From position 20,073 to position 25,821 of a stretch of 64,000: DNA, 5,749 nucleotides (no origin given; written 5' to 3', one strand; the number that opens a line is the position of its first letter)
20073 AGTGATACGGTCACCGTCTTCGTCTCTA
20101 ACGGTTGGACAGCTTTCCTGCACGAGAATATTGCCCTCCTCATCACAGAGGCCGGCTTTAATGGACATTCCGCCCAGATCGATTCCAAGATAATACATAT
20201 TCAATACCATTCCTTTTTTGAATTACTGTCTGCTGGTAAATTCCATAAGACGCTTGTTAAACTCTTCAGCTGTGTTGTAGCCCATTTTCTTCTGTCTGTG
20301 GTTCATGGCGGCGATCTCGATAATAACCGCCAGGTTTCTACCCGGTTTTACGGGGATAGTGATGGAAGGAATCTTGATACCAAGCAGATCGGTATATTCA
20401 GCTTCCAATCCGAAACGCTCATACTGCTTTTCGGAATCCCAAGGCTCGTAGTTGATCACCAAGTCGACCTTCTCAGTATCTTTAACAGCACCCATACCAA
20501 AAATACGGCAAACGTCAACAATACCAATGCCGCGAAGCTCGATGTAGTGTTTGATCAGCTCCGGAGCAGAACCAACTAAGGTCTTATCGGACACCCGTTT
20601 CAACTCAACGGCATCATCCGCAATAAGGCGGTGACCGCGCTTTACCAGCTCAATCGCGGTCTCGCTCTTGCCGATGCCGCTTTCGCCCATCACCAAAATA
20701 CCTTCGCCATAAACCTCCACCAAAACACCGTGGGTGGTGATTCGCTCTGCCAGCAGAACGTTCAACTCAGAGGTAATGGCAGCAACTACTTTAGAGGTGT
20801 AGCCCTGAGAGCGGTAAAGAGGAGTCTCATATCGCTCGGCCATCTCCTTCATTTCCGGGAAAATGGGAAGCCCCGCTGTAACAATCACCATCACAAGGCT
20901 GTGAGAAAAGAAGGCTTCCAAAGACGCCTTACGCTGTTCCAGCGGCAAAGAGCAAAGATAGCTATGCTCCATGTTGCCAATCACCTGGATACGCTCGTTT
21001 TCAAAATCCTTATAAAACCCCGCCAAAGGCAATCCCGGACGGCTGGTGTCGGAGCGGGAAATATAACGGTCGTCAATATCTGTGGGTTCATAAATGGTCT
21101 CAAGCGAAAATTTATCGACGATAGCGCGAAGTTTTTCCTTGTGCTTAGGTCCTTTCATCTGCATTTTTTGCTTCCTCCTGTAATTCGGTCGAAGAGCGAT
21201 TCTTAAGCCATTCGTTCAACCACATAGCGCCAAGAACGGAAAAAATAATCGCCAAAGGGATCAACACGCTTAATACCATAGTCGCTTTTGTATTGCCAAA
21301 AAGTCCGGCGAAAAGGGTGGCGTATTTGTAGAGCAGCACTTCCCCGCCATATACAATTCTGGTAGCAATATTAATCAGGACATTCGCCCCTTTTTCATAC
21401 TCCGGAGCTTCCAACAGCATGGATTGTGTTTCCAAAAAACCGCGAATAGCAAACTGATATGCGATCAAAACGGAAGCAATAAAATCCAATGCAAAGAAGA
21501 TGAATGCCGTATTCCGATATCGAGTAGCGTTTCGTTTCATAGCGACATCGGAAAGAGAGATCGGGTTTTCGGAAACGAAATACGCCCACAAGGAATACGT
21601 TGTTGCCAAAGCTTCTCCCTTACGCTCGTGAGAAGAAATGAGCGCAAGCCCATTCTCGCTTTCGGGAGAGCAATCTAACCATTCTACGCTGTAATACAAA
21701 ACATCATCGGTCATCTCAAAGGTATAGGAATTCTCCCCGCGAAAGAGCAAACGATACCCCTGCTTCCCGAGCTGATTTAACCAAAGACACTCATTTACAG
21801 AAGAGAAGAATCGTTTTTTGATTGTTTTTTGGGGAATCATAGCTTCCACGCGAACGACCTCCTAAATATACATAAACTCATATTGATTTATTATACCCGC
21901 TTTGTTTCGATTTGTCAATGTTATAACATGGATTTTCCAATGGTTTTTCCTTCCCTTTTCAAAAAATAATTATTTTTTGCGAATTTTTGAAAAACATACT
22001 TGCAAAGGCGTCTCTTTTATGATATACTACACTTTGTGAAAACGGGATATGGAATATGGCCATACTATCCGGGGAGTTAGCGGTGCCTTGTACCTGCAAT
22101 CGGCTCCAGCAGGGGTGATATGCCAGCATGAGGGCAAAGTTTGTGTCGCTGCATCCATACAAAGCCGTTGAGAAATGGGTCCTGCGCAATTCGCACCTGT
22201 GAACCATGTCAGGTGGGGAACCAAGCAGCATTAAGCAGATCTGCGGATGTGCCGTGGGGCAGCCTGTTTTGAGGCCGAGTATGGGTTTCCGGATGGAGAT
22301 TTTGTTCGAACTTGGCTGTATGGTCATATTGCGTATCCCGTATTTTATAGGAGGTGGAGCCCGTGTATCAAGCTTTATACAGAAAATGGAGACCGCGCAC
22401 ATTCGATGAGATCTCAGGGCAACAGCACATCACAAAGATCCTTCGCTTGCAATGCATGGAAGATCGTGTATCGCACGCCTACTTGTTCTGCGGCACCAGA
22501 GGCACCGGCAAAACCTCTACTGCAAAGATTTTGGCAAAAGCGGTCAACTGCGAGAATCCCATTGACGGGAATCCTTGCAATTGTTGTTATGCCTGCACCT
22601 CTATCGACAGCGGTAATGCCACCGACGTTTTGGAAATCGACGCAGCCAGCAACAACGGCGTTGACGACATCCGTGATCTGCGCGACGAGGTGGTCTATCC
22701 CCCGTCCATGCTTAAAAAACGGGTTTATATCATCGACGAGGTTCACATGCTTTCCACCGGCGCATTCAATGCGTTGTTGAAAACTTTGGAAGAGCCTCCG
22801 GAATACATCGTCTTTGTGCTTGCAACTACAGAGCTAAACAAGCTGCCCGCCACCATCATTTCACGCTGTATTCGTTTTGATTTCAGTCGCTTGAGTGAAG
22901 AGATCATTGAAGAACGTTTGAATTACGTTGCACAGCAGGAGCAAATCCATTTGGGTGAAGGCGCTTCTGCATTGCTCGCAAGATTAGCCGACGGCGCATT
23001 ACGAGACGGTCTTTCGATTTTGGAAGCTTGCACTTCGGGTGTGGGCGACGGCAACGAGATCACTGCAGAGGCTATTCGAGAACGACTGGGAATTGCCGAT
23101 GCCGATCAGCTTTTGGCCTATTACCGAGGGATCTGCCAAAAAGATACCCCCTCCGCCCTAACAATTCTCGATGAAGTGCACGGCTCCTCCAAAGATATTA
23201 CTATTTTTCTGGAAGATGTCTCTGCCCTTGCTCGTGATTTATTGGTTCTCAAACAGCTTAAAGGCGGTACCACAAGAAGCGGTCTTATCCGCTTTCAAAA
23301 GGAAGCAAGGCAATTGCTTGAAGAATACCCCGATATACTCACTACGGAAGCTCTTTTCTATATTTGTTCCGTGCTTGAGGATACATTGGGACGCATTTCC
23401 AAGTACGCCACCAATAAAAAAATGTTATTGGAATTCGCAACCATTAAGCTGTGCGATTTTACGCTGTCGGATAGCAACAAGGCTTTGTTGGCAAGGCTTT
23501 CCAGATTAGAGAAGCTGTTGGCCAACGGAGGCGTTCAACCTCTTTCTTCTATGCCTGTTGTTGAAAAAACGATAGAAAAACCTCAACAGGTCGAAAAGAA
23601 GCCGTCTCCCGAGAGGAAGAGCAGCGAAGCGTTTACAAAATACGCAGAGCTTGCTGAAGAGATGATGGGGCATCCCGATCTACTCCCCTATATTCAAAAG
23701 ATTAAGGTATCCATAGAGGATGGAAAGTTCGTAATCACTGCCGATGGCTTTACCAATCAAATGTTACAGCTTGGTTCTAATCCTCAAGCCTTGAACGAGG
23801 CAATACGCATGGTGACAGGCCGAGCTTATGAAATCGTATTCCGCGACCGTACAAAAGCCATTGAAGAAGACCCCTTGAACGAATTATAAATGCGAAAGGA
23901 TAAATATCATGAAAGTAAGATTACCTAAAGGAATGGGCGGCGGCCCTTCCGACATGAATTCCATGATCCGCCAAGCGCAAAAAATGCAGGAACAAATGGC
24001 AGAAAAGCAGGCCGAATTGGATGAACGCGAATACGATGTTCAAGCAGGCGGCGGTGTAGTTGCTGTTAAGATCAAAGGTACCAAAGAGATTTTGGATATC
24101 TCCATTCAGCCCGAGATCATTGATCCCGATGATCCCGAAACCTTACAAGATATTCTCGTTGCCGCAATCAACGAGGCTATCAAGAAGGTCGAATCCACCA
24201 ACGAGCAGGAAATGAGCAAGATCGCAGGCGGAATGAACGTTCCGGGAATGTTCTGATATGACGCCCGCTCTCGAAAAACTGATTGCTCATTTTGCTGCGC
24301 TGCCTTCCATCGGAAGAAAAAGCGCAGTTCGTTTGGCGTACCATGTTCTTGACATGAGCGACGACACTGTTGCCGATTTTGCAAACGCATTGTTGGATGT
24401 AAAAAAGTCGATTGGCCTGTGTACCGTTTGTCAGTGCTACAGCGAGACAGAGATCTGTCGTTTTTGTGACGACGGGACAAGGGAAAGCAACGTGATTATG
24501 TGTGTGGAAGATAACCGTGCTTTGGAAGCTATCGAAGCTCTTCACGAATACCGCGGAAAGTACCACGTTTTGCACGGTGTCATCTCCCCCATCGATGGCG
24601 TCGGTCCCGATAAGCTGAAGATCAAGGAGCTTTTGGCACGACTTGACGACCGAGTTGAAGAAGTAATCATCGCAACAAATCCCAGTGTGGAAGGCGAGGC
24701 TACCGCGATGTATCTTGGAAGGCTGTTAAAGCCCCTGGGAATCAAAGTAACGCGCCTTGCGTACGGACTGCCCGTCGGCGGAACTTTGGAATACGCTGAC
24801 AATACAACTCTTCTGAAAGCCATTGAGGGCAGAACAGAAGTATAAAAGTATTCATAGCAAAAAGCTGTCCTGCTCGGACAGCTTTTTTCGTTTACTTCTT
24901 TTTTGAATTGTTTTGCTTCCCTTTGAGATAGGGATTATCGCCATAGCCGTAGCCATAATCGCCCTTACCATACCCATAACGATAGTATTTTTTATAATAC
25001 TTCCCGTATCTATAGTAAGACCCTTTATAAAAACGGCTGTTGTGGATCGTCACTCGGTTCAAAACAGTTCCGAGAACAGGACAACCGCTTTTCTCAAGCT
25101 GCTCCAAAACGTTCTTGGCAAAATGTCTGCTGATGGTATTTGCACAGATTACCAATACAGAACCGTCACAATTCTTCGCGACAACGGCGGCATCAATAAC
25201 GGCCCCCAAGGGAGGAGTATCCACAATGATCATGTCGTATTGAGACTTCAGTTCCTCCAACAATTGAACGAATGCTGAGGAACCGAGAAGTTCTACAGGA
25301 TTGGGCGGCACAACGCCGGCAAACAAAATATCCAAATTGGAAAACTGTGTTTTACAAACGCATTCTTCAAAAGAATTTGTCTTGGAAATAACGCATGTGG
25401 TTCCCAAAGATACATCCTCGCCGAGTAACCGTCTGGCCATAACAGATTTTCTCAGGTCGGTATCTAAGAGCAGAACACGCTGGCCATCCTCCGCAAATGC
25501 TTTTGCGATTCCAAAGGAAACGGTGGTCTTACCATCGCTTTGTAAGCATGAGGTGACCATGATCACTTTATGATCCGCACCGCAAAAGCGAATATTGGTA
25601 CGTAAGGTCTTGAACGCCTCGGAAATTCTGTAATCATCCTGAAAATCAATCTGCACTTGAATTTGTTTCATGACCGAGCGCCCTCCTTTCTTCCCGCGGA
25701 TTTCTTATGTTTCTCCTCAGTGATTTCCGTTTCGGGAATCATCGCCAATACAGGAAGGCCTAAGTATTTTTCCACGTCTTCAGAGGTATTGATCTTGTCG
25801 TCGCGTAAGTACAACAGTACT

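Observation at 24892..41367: Fifteen-gene single-strand string joining a complete type IV pilus machine to cohesin-like surface proteins, a LytTR two-component system and a BY-kinase pair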

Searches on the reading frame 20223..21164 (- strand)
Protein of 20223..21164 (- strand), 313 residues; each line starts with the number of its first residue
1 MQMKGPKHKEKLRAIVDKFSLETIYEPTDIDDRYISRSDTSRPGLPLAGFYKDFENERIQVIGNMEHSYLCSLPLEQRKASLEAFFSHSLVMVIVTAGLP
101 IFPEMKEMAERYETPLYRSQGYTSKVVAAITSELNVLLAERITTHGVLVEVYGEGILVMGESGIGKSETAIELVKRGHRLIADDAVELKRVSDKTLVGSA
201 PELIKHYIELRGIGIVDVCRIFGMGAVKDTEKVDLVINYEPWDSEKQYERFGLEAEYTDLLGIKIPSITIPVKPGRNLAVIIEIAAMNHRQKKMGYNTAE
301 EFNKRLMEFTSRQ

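Call 9: search_protein_families(library=pfam, proteins=[window:20223-21164:-], max_evalue=0.001)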
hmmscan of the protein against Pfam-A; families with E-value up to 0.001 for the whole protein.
window:20223-21164:- (313 aa): 2 families
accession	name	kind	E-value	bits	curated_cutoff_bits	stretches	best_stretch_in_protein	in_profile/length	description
PF07475.17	Hpr_kinase_C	-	4.2e-72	241.7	33.3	1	138-305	3-170/171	HPr Serine kinase C-terminal domain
PF02603.21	Hpr_kinase_N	-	2e-35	122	24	1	12-132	3-123/125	HPr Serine kinase N terminus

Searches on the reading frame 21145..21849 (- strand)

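Call 9: search_protein_families(library=pfam, proteins=[window:21145-21849:-], max_evalue=0.001)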
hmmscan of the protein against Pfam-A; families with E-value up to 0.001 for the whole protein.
window:21145-21849:- (234 aa): 0 families

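Call 75: search_protein_families(library=ncbifam, proteins=[window:21145-21849:-], max_evalue=0.05)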
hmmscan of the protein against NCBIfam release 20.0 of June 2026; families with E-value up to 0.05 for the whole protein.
window:21145-21849:- (234 aa): 1 family
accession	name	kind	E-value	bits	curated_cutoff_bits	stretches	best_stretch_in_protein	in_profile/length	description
NF041916.1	RING_SCO0854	equivalog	0.0072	14.5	600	1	36-113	681-756/842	MXAN_6230/SCO0854 family RING domain-containing protein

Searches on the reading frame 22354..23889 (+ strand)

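Call 9: search_protein_families(library=pfam, proteins=[window:22354-23889:+], max_evalue=0.001)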
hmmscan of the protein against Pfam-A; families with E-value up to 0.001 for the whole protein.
window:22354-23889:+ (511 aa): 9 families
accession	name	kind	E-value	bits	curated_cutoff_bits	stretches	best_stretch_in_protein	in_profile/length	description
PF13177.12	DNA_pol3_delta2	-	1.8e-43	148.7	27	1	23-180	2-160/161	DNA polymerase III, delta subunit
PF00004.35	AAA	-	1.4e-10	42.2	21.2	1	44-174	2-125/131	ATPase family associated with various cellular activities (AAA)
PF22608.2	DNAX_ATPase_lid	-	6.9e-09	35.8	27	1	185-224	2-41/49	DNA polymerase III clamp loader subunit, ATPase lid domain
PF12169.13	DNA_pol3_gamma3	-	2.7e-08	34.2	24.4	1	236-372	1-134/143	DNA polymerase III subunits gamma and tau domain III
PF13401.12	AAA_22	-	2.6e-06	28.2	27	1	43-157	8-121/130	AAA domain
PF05496.18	RuvB_N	-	4.3e-05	23.8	27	0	13-67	2-60/159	Holliday junction DNA helicase RuvB P-loop domain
PF07728.20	AAA_5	-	5.9e-05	23.5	22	1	44-147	3-92/139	AAA domain (dynein-related subfamily)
PF13604.12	AAA_30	-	8.2e-05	22.9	27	1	45-154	23-121/191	AAA domain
PF16193.11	AAA_assoc_2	-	0.00049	20.7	34.3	0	195-245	2-55/81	AAA C-terminal domain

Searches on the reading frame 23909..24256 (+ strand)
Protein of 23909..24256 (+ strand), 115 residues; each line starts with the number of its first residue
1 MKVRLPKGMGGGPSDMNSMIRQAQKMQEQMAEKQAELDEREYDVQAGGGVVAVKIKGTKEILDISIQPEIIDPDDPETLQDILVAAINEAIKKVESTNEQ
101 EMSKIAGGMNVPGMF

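Call 9: search_protein_families(library=pfam, proteins=[window:23909-24256:+], max_evalue=0.001)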
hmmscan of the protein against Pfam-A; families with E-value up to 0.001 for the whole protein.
window:23909-24256:+ (115 aa): 1 family
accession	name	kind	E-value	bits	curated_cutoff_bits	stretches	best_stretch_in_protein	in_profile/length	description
PF02575.21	YbaB_DNA_bd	-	1.2e-31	109.2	25.5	1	21-110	2-91/91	YbaB/EbfC DNA-binding family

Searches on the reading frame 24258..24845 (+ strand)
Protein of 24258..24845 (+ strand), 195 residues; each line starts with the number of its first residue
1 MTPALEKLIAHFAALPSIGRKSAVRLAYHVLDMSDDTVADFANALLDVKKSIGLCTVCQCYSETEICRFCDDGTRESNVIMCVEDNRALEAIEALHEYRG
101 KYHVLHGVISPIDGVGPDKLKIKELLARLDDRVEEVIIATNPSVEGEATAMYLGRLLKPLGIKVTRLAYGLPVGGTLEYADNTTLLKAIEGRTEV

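Call 9: search_protein_families(library=pfam, proteins=[window:24258-24845:+], max_evalue=0.001)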
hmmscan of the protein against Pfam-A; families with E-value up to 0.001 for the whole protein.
window:24258-24845:+ (195 aa): 4 families
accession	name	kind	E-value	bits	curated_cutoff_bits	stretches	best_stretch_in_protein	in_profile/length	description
PF13662.12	Toprim_4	-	9.3e-21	74.3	25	1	79-168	2-85/85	Toprim domain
PF21176.3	RecR_HhH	-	3.8e-13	49.5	27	1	5-47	1-43/45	RecR, helix-hairpin-helix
PF21175.2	RecR_C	-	2.5e-10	40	22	1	170-193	1-24/24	RecR, C-terminal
PF01751.28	Toprim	-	8.9e-10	39.1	23.1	1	80-165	2-94/96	Toprim domain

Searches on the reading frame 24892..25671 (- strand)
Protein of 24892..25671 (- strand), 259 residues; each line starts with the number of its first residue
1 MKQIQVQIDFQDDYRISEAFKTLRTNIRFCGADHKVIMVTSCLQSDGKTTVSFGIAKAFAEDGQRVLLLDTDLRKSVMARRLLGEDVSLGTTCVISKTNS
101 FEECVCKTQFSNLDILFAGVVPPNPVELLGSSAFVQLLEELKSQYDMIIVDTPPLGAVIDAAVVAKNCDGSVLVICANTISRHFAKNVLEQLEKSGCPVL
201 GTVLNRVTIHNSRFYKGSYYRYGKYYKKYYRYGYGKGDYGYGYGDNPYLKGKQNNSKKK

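Call 4: search_protein_families(library=pfam, proteins=[window:24892-25671:-], max_evalue=0.01)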
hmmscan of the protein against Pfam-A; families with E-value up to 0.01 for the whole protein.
window:24892-25671:- (259 aa): 7 families
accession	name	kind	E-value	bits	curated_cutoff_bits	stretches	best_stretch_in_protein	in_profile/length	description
PF13614.12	AAA_31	-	2.2e-14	54.2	27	1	36-167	3-141/177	AAA domain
PF10609.15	ParA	-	5.1e-09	36.4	27.1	1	35-209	4-177/246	NUBPL iron-transfer P-loop NTPase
PF01656.29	CbiA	-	1.4e-08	35.2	25.4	1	46-210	10-86/125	CobQ/CobB/MinD/ParA nucleotide binding domain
PF09140.17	MipZ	-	3.4e-05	23.7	20.7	1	44-154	10-109/262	ATPase MipZ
PF02374.21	ArsA_ATPase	-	9.9e-05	22.1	24.3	0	47-72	13-38/305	Anion-transporting ATPase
PF06564.18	CBP_BcsQ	-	0.0018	18.3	21.3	1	46-180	13-150/234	Cellulose biosynthesis protein BcsQ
PF13500.12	AAA_26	-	0.003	17.9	27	0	36-66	2-32/198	AAA domain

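Call 33: search_protein_families(library=ncbifam, proteins=[window:24892-25671:-], max_evalue=0.01)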
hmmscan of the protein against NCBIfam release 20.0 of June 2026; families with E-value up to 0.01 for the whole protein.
window:24892-25671:- (259 aa): 34 families (the best 25 are shown)
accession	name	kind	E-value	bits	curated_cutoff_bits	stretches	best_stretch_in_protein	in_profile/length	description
TIGR01007.1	eps_fam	subfamily_domain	1.8e-63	213.8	108.05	1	18-223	1-204/204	polysaccharide biosynthesis tyrosine autokinase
NF008568.0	PRK11519.1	equivalog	6.6e-39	133.7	1068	1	18-223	508-714/720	tyrosine-protein kinase Wzc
NF007350.0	PRK09841.1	equivalog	4.4e-36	124.3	1248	1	16-226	511-722/726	tyrosine-protein kinase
TIGR03029.1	EpsG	equivalog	5.2e-32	111.1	313.8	1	15-205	82-273/274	chain length determinant protein tyrosine kinase EpsG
TIGR03018.1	pepcterm_TyrKin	hypoth_equivalog_domain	5.1e-29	101.1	230.65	1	15-205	10-207/207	XrtA-associated tyrosine autokinase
TIGR01005.1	eps_transp_fam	subfamily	8.2e-29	100.3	411.7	1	16-232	526-742/754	exopolysaccharide transport protein family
TIGR01969.1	minD_arch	subfamily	2e-13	50.1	201.75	1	36-212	2-175/251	cell division ATPase MinD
NF041546.1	ParA_partition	equivalog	9e-11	41.7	180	1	47-81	12-46/203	ParA family partition ATPase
TIGR01968.1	minD_bact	equivalog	5e-09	35.9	212.9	1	35-208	2-174/261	septum site-determining protein MinD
NF008669.0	PRK11670.1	equivalog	2.6e-07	29.9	348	1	34-206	107-278/369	iron-sulfur cluster carrier protein ApbC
TIGR03453.1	partition_RepA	equivalog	1.8e-06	27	348.45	1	31-117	101-194/387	plasmid partitioning protein RepA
TIGR00345.1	GET3_arsA_TRC40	subfamily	3.2e-06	26.9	135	0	47-77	9-39/299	TRC40/GET3/ArsA family transport-energizing ATPase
NF053622.1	ATPseBagAMYCTU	equivalog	6.4e-06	25.8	400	1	46-77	18-49/325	ATPase BagA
TIGR03815.1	CpaE_hom_Actino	equivalog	0.00017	20.8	154.45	0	32-72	109-149/340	septum site-determining protein Ssd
TIGR03600.1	phage_DnaB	exception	0.00018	20.6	498.65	1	34-99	193-259/421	phage replicative helicase, DnaB family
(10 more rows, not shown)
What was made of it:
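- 24892..25671 (-): BY-kinase (259 aa). TIGR01007 213.8 bits against a cut-off of 108 (call 33).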

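Call 49: search_solved_structures(query=window:24892-25671:-, max_evalue=0.001, show_alignments=1)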
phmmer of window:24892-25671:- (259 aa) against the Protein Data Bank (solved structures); distinct sequences matched with E-value up to 0.001: 21.
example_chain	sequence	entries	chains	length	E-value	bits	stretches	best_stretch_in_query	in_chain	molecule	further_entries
6u1q_A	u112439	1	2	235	7e-40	140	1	17-233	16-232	VpsO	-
4jlv_A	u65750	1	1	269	4.5e-36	127.6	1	15-221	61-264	C-terminal fragment of Membrane protein CapA1, Putative uncharacterized protein capB1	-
3bfv_A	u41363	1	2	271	3.9e-32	114.6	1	11-217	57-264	Membrane protein CapA1, Protein tyrosine kinase,Protein tyrosine kinase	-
4jmp_A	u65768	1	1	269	4.9e-32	114.3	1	12-217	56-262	C-terminal fragment of CapA, Protein tyrosine kinase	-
2ved_A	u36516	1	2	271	2.7e-31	111.9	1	11-217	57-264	MEMBRANE PROTEIN CAPA1, PROTEIN TYROSINE KINASE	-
9exq_D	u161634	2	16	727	1.1e-29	106.6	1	18-226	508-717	Putative transmembrane protein Wzc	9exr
7nhr_A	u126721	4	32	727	1.2e-29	106.5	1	18-231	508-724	Putative transmembrane protein Wzc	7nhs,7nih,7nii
3la6_A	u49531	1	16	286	1.4e-29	106.3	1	17-223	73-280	Tyrosine-protein kinase wzc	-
9r62_I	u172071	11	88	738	4.8e-29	104.5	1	17-226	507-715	Tyrosine-protein kinase wzc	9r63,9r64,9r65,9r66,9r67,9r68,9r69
9exo_H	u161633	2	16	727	1e-28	103.5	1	18-230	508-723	Putative transmembrane protein Wzc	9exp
9xgv_A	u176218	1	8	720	1.1e-28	103.3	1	17-223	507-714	Tyrosine-protein kinase wzc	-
9i2q_D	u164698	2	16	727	1.8e-28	102.7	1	18-225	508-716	Putative transmembrane protein Wzc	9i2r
3cio_A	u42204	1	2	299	2.8e-28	102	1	17-227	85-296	Tyrosine-protein kinase etk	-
7ni2_A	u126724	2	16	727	1.1e-27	100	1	18-225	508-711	Tyrosine-protein kinase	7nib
6z0p_A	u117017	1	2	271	6.3e-26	94.3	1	18-219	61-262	BceF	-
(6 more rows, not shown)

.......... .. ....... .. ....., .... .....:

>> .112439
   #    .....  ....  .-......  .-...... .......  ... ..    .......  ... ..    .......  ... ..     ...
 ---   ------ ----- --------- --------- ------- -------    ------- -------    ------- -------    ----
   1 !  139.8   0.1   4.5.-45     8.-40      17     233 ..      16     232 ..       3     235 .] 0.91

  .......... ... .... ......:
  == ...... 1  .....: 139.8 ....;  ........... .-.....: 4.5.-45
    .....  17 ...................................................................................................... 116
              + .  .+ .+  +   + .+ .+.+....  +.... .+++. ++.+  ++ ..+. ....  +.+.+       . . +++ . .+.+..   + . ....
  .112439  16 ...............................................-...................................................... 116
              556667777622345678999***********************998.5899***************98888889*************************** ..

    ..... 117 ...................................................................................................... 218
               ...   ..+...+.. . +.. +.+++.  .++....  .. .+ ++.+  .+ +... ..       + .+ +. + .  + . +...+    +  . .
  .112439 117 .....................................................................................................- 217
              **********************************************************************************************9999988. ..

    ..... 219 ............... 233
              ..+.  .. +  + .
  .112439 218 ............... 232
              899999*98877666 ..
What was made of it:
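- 24892..25671 (-): Best solved relatives VpsO 6u1q (7e-40) and CapB 4jlv (call 49).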
